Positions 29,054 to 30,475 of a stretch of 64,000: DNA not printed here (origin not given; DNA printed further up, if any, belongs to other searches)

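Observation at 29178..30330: Abrupt single-gene AT-rich island encoding a NucS/Shedu-like PD-(D/E)xK protein of unassigned architecture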

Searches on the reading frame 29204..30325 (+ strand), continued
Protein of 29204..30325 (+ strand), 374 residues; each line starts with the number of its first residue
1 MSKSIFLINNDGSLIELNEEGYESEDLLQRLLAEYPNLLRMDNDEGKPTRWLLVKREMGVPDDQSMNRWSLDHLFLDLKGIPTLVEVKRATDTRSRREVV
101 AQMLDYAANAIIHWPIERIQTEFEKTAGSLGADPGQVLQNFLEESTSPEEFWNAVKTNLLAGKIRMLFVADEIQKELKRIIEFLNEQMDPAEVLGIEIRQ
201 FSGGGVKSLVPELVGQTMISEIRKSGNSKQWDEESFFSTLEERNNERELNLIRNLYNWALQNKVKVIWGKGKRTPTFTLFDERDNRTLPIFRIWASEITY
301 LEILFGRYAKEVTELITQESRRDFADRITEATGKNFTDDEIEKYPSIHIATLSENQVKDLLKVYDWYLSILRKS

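Call 62: get_annotated_region(hit=H4, flank=6000)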
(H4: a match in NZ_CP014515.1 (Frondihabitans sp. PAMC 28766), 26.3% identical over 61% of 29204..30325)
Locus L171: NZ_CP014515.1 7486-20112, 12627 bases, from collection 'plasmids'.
description: Frondihabitans sp. PAMC 28766 strain SR6 plasmid 2, complete sequence
organism: Frondihabitans sp. PAMC 28766 (NCBI taxid 1795630)
taxonomy: Bacteria; Actinomycetota; Actinomycetes; Micrococcales; Microbacteriaceae; Frondihabitans; Frondihabitans sp. PAMC 28766
host: -; source: Himantormia,single cell; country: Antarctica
typing (MOB-suite, as given by PLSDB): mobilizable; replicon rep_cluster_1547; relaxase MOBF
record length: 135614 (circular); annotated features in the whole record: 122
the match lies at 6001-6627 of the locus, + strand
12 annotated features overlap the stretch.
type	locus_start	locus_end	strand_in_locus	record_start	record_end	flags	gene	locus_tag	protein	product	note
CDS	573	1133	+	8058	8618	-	-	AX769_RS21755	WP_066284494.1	sigma-70 family RNA polymerase sigma factor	GO:0006352 - DNA-templated transcription initiation [Evidence IEA]; GO:0006355 - regulation of DNA-templated ...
CDS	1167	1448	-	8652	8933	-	-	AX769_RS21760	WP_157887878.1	hypothetical protein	-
CDS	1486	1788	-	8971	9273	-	-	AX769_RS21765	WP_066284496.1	DUF4193 family protein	-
CDS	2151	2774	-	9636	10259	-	-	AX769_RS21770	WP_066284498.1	hypothetical protein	-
CDS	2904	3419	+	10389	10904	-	-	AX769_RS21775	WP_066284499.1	GntR family transcriptional regulator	GO:0006355 - regulation of DNA-templated transcription [Evidence IEA]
CDS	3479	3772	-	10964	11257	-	-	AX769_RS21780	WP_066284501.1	DUF4190 domain-containing protein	-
CDS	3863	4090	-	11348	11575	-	-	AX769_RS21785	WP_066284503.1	hypothetical protein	-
CDS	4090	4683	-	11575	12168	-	-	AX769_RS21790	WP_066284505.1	recombinase family protein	GO:0006310 - DNA recombination [Evidence IEA]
CDS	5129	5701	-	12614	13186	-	-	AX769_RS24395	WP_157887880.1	hypothetical protein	-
CDS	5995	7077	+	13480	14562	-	-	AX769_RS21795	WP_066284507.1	hypothetical protein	-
CDS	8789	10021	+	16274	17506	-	-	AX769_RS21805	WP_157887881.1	restriction endonuclease subunit S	-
CDS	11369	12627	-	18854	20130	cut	-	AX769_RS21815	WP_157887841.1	IS3 family transposase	-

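Call 63: get_annotated_region(hit=H3, flank=8000)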
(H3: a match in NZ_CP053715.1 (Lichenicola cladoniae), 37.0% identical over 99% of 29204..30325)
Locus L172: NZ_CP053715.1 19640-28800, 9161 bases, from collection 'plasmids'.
description: Lichenicola cladoniae strain PAMC 26569 plasmid unnamed8, complete sequence
organism: Lichenicola cladoniae (NCBI taxid 1484109)
taxonomy: Bacteria; Pseudomonadota; Alphaproteobacteria; Rhodospirillales; Acetobacteraceae; Lichenicola; Lichenicola cladoniae
host: -; source: Cladonia borealis,cell culture,lichen; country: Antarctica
typing (MOB-suite, as given by PLSDB): non-mobilizable
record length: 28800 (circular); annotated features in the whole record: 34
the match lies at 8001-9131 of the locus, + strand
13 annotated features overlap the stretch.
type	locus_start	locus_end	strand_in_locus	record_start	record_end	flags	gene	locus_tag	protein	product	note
CDS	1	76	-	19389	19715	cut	-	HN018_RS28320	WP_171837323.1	helix-turn-helix transcriptional regulator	-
CDS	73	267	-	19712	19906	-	-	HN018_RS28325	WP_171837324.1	type II toxin-antitoxin system RelE/ParE family toxin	-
CDS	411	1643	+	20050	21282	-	-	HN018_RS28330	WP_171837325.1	AAA family ATPase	-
CDS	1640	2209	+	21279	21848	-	-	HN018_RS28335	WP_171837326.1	RloB domain-containing protein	-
CDS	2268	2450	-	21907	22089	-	-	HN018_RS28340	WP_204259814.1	hypothetical protein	-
CDS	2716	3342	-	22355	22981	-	-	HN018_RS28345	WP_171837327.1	helix-turn-helix domain-containing protein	-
CDS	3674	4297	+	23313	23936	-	-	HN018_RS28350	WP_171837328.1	ParA family protein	-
CDS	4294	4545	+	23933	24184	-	-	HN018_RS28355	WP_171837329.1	hypothetical protein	-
CDS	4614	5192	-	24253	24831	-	-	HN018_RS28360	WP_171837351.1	site-specific integrase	GO:0015074 - DNA integration [Evidence IEA]; GO:0006310 - DNA recombination [Evidence IEA]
CDS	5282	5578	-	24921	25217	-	-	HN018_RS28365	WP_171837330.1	WGR domain-containing protein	-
CDS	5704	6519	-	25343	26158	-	-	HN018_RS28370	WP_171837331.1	hypothetical protein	-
CDS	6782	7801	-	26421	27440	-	-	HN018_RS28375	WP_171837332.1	site-specific integrase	GO:0015074 - DNA integration [Evidence IEA]; GO:0006310 - DNA recombination [Evidence IEA]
CDS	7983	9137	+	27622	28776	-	-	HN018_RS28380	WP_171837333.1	hypothetical protein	-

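Call 65: search_protein_families(library=padloc, proteins=[L171:5995-7074:+, L172:7983-9134:+], max_evalue=0.001)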
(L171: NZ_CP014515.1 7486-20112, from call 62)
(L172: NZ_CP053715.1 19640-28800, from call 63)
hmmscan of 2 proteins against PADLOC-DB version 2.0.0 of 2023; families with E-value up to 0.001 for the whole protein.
L171:5995-7074:+ (360 aa): 3 families
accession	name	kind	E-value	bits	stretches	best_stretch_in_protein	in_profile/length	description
PDLC04916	PDC-S11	-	1.8e-17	61.5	1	19-211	20-205/358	-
PDLC04944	PDC-S18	-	1.6e-05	22.4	1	22-174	21-164/307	-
PDLC04915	PDC-S11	-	2e-05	22.1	1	24-191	27-192/379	-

L172:7983-9134:+ (384 aa): 2 families
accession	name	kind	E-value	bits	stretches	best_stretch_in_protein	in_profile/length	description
PDLC04916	PDC-S11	-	8.6e-12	42.8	1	16-247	14-211/358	-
PDLC04915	PDC-S11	-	2e-05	22.1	1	64-211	53-181/379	-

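Call 67: find_encoding_contigs(protein=P0073, flank=8000, max_places=2)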
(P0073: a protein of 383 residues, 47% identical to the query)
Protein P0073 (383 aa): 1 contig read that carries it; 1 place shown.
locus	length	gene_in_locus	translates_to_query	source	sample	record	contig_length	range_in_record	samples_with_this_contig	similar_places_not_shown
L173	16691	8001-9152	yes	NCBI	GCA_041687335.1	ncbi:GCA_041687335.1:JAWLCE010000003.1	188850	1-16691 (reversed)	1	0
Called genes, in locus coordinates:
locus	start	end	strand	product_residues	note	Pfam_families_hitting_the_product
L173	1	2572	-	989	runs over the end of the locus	PF01555:N6_N4_Mtase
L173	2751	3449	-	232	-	PF18735:HEPN_RiboL-PSP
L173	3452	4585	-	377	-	PF03235:GmrSD_N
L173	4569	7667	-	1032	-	PF04851:ResIII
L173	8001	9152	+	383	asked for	-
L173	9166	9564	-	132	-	-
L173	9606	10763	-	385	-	PF20903:SPL, PF04055:Radical_SAM (faint)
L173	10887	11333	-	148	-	PF01555:N6_N4_Mtase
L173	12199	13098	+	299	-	PF10117:McrBC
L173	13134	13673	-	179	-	-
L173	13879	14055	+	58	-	-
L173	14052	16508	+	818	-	PF02463:SMC_N, PF13476:AAA_23, PF13555:AAA_29 (weak), PF13304:AAA_21 (faint)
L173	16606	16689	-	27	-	?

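Call 68: find_encoding_contigs(protein=P0095, flank=8000, max_places=2)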
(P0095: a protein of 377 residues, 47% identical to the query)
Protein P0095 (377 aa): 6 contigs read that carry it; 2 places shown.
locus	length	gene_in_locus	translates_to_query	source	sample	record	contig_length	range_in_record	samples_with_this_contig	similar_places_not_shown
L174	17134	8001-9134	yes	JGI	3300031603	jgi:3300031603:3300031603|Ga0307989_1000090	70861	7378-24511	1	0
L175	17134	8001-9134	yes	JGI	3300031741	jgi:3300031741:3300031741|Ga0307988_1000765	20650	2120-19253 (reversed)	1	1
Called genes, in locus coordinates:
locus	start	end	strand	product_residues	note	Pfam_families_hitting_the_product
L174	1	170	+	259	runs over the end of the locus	PF14337:Abi_alpha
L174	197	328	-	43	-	-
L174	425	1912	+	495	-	PF12161:HsdM_N, PF02384:N6_Mtase, PF07669:Eco57I (weak)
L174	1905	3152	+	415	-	PF01420:Methylase_S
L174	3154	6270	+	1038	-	PF04313:HSDR_N, PF04851:ResIII, PF18766:SWI2_SNF2, PF22679:T1R_D3-like, PF11867:T1RH-like_C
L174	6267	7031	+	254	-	PF01863:YgjP-like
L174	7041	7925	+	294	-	PF18899:DUF5655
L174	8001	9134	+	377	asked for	-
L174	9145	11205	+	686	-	PF20720:nSTAND3 (faint), PF00004:AAA (weak), PF07728:AAA_5, PF13401:AAA_22 (weak), PF28529:McrB_lid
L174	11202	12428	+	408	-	PF10117:McrBC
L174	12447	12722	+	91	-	-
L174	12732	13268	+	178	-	-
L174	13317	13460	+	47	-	-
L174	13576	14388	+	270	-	PF04471:Mrr_cat, PF22722:NA-iREase1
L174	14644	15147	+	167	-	-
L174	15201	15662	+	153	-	-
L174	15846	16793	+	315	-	-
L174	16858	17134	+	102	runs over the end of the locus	-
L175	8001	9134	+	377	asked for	-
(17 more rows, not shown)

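Call 69: find_encoding_contigs(protein=P0027, flank=8000, max_places=2)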
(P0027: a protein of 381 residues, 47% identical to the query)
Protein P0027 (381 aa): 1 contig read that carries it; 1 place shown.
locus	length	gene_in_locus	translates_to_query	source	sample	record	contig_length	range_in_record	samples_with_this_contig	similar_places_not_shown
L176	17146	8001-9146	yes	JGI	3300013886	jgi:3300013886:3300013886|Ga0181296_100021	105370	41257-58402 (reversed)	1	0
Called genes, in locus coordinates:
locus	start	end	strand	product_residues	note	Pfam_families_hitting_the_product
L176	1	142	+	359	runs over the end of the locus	PF02378:PTS_EIIC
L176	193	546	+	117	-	PF02302:PTS_IIB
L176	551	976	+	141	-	PF00359:PTS_EIIA_2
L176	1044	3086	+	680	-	PF00381:PTS-HPr, PF05524:PEP-utilisers_N, PF00391:PEP-utilizers, PF02896:PEP-utilizers_C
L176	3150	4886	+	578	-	PF08240:ADH_N, PF00107:ADH_zinc_N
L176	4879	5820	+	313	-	PF00294:PfkB, PF08543:Phos_pyr_kin (weak)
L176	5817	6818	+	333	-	PF00316:FBPase, PF18913:FBPase_C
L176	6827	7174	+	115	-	-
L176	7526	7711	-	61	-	-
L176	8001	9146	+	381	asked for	-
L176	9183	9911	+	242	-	-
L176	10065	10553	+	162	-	PF03883:H2O2_YaaD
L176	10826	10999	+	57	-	-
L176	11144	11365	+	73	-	PF00872:Transposase_mut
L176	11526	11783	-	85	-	-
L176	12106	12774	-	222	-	PF01066:CDP-OH_P_transf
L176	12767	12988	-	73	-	-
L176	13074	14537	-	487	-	PF00479:G6PD_N, PF02781:G6PD_C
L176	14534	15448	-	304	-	PF03446:NAD_binding_2, PF03807:F420_oxidored, PF00393:6PGD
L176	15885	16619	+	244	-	PF00702:Hydrolase, PF12710:HAD (weak), PF13419:HAD_2, PF13242:Hydrolase_like (weak)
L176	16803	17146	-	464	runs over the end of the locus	PF00890:FAD_binding_2 (weak), PF01134:GIDA, PF01266:DAO (weak), PF07992:Pyr_redox_2, PF12831:FAD_oxidored, PF13738:Pyr_redox_3, PF00070:Pyr_redox, PF02852:Pyr_redox_dim, +3 more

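Call 72: search_protein_families(library=padloc, proteins=[L174:7041-7922:+], max_evalue=0.01)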
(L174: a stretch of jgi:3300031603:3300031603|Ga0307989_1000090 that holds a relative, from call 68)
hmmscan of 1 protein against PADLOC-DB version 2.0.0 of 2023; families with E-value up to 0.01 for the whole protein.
L174:7041-7922:+ (294 aa): 7 families
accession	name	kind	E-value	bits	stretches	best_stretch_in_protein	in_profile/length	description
PDLC04946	PDC-S18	-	6.8e-90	299.7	1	2-292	22-322/365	-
PDLC04945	PDC-S18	-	1.1e-61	206.8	1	1-290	1-301/302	-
PDLC04916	PDC-S11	-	1e-11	42.6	1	5-93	9-98/358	-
PDLC04915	PDC-S11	-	2.9e-07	28.1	1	1-91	1-100/379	-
PDLC04909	PDC-S11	-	4.3e-05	21.2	1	1-75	1-83/347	-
PDLC04913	PDC-S11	-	0.00061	16.9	1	12-88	17-97/375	-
PDLC00405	SduA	-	0.00077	17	1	21-81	156-217/323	DUF4263 domain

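Call 73: search_protein_families(library=pfam, proteins=[L174:7041-7922:+, L171:5995-7074:+, L172:7983-9134:+], max_evalue=0.1)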
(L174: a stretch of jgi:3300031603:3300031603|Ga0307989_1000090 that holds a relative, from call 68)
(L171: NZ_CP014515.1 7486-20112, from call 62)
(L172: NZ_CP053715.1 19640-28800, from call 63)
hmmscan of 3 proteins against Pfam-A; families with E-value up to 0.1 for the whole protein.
L174:7041-7922:+ (294 aa): 2 families
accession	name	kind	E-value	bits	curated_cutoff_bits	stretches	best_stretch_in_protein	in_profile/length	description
PF18899.5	DUF5655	-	1.7e-15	57.5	24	1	184-291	1-107/109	Domain of unknown function (DUF5655)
PF01939.22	NucS_C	-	6.2e-05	23.4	24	1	22-95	2-76/124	Endonuclease NucS C-terminal domain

L171:5995-7074:+ (360 aa): 2 families
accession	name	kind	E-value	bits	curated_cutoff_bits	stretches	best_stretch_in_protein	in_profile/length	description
PF01939.22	NucS_C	-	0.00044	20.7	24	1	24-77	2-53/124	Endonuclease NucS C-terminal domain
PF13588.12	HSDR_N_2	-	0.093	13.3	25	0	51-96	32-77/110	Type I restriction enzyme R protein N terminus (HSDR_N)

L172:7983-9134:+ (384 aa): 0 families

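Call 79: get_annotated_region(hit=H6, flank=5000)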
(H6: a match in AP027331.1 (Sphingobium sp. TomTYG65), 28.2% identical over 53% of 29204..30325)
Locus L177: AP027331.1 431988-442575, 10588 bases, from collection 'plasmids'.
description: Sphingobium sp. TomTYG65 plasmid pTomTYG65a DNA, complete genome
organism: Sphingobium sp. TomTYG65 (NCBI taxid 3028888)
taxonomy: Bacteria; Pseudomonadota; Alphaproteobacteria; Sphingomonadales; Sphingomonadaceae; Sphingobium; Sphingobium sp. TomTYG65
host: -; source: -; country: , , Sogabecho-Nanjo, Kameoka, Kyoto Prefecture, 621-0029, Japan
typing (MOB-suite, as given by PLSDB): non-mobilizable; replicon rep_cluster_545
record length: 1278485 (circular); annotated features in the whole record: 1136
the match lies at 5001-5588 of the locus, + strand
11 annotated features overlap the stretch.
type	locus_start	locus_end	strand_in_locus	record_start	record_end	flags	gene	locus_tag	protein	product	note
CDS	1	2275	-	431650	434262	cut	-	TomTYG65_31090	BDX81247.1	hypothetical protein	-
CDS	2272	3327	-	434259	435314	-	-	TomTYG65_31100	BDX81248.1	hypothetical protein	-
CDS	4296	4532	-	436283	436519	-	-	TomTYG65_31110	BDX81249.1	hypothetical protein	-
CDS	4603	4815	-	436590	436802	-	y4dJ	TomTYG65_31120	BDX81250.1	transcriptional regulator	-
CDS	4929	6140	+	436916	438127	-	-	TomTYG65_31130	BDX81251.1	hypothetical protein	-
CDS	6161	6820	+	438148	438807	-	-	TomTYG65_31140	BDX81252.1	hypothetical protein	-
CDS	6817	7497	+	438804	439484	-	-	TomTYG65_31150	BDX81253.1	hypothetical protein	-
CDS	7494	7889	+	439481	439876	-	-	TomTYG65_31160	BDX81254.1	hypothetical protein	-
CDS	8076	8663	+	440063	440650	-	-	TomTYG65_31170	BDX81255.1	hypothetical protein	-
CDS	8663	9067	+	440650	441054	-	-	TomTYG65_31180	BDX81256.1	hypothetical protein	-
CDS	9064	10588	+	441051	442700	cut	-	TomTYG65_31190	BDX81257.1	hypothetical protein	-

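Call 80: get_annotated_region(hit=H7, flank=5000)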
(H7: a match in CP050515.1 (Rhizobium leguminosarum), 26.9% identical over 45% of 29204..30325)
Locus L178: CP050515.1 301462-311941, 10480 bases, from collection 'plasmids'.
description: Rhizobium leguminosarum bv. trifolii strain RCAM1365 plasmid p_1, complete sequence
organism: Rhizobium leguminosarum (NCBI taxid 386)
taxonomy: Bacteria; Pseudomonadota; Alphaproteobacteria; Hyphomicrobiales; Rhizobiaceae; Rhizobium; Rhizobium leguminosarum
host: -; source: Trifolium repens,cell culture,root nodule; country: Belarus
typing (MOB-suite, as given by PLSDB): conjugative; relaxase MOBQ; mating-pair formation MPF_T
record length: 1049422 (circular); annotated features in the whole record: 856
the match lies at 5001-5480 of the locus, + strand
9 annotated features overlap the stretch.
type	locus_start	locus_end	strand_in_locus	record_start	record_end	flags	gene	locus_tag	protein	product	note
CDS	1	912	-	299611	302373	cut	-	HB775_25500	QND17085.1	Z1 domain-containing protein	-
CDS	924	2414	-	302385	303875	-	-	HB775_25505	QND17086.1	ATP-binding protein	-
CDS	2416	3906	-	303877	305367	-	-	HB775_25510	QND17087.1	DNA cytosine methyltransferase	-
CDS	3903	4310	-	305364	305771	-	vsr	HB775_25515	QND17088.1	DNA mismatch endonuclease Vsr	-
CDS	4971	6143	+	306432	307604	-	-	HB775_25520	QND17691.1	hypothetical protein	-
CDS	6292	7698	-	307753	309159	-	-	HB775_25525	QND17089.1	adenylate/guanylate cyclase domain-containing protein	-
CDS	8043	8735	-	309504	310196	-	-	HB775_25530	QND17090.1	helix-turn-helix transcriptional regulator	-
CDS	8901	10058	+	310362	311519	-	-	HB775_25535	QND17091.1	acyl-CoA dehydrogenase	-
CDS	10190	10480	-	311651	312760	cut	-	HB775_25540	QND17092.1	sulfite oxidase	-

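Call 81: get_annotated_region(hit=H1, flank=7000)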
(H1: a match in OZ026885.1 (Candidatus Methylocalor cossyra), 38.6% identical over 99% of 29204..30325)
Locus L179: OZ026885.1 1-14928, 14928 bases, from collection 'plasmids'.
description: Candidatus Methylocalor cossyra isolate MeCH1-AG genome assembly, plasmid: 2
organism: Candidatus Methylocalor cossyra (NCBI taxid 3108543)
taxonomy: Bacteria; Pseudomonadota; Gammaproteobacteria; Methylococcales; Methylococcaceae; Candidatus Methylocalor; Candidatus Methylocalor cossyra
host: -; source: -; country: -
typing (MOB-suite, as given by PLSDB): non-mobilizable
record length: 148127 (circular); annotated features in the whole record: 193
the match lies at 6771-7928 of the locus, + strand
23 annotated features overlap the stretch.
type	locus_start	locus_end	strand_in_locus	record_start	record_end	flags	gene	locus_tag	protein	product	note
CDS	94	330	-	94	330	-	-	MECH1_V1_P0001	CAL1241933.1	VapB protein (antitoxin to VapC)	-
CDS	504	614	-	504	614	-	-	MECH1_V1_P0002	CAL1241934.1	protein of unknown function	-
CDS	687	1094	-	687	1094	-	-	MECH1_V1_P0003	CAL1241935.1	protein of unknown function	-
CDS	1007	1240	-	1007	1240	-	-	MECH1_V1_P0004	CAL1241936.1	protein of unknown function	-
CDS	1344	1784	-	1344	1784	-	-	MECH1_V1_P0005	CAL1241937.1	DUF29 domain-containing protein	-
CDS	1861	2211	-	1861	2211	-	-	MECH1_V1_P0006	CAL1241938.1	protein of unknown function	-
CDS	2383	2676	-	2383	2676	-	-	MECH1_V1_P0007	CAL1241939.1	protein of unknown function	-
CDS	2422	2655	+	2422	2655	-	-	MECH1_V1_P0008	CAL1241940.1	protein of unknown function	-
CDS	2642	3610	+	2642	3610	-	-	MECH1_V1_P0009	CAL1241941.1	protein of unknown function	-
CDS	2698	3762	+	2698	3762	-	-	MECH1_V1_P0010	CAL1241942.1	protein of unknown function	-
CDS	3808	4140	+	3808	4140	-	-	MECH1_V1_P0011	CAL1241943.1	protein of unknown function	-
CDS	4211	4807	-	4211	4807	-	-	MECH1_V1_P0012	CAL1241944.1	HNH endonuclease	-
CDS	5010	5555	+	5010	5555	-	-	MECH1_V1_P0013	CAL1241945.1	Phosphohydrolase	-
CDS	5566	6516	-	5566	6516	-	-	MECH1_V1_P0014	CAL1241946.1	conserved protein of unknown function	-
CDS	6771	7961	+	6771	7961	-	-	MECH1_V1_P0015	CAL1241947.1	conserved protein of unknown function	-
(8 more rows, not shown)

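Call 82: get_annotated_region(hit=H2, flank=7000)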
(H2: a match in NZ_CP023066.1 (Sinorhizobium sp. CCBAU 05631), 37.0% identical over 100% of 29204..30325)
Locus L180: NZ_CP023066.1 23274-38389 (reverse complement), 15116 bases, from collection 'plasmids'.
description: Sinorhizobium sp. CCBAU 05631 plasmid pSS05631d, complete sequence
organism: Sinorhizobium sp. CCBAU 05631 (NCBI taxid 794846)
taxonomy: Bacteria; Pseudomonadota; Alphaproteobacteria; Hyphomicrobiales; Rhizobiaceae; Sinorhizobium; Sinorhizobium sp. CCBAU 05631
host: -; source: G.max,nodule; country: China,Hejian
typing (MOB-suite, as given by PLSDB): mobilizable; relaxase MOBQ
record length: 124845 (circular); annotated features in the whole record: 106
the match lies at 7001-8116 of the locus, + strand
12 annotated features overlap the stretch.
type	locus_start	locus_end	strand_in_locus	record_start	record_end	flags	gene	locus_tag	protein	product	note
CDS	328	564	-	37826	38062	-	-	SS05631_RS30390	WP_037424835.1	hypothetical protein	-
CDS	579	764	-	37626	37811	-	-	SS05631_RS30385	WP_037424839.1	hypothetical protein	-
CDS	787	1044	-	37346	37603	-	-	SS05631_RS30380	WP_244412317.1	hypothetical protein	-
CDS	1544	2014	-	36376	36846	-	-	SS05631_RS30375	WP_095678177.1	hypothetical protein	-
CDS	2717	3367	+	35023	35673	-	-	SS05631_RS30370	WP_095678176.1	hypothetical protein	-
CDS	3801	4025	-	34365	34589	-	-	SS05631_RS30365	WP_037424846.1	hypothetical protein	-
CDS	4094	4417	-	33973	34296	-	-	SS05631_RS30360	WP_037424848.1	DUF736 family protein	-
CDS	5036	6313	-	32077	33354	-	repC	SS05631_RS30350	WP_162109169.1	plasmid replication protein RepC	-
CDS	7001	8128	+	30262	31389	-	-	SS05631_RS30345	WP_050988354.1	hypothetical protein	-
CDS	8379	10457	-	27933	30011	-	brxL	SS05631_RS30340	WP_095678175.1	BREX system Lon protease-like protein BrxL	GO:0030163 - protein catabolic process [Evidence IEA]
CDS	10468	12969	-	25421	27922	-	pglZ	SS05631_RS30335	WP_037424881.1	BREX-1 system phosphatase PglZ type A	-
CDS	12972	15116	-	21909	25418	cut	pglX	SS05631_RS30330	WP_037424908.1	BREX-1 system adenine-specific DNA-methyltransferase PglX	-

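Call 83: search_protein_families(library=padloc, proteins=[L177:4929-6137:+, L178:4971-6140:+, L179:6771-7958:+, L180:7001-8125:+], max_evalue=0.001)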
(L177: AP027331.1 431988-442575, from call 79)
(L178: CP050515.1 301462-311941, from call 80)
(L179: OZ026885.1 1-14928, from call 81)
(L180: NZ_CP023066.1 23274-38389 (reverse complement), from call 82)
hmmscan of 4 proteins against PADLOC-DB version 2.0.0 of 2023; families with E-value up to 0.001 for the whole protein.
L177:4929-6137:+ (403 aa): 1 family
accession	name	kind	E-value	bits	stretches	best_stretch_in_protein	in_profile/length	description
PDLC04916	PDC-S11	-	8.6e-13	46.1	1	16-179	16-157/358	-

L178:4971-6140:+ (390 aa): 3 families
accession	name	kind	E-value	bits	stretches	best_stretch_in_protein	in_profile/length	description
PDLC04911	PDC-S11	-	5e-07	27.3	1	233-380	168-314/318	-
PDLC04916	PDC-S11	-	2.3e-05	21.7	1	44-171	45-158/358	-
PDLC04912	PDC-S11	-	4.2e-05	20.9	1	234-380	168-312/313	-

L179:6771-7958:+ (396 aa): 2 families
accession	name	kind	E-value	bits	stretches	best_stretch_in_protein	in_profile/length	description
PDLC04916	PDC-S11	-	7.6e-10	36.4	1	72-255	57-216/358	-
PDLC04915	PDC-S11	-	6.1e-06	23.7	1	73-210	62-181/379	-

L180:7001-8125:+ (375 aa): 2 families
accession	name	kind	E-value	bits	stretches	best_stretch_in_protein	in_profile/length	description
PDLC04916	PDC-S11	-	4.5e-13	47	1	13-245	13-216/358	-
PDLC04915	PDC-S11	-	4e-06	24.3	1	27-205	29-183/379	-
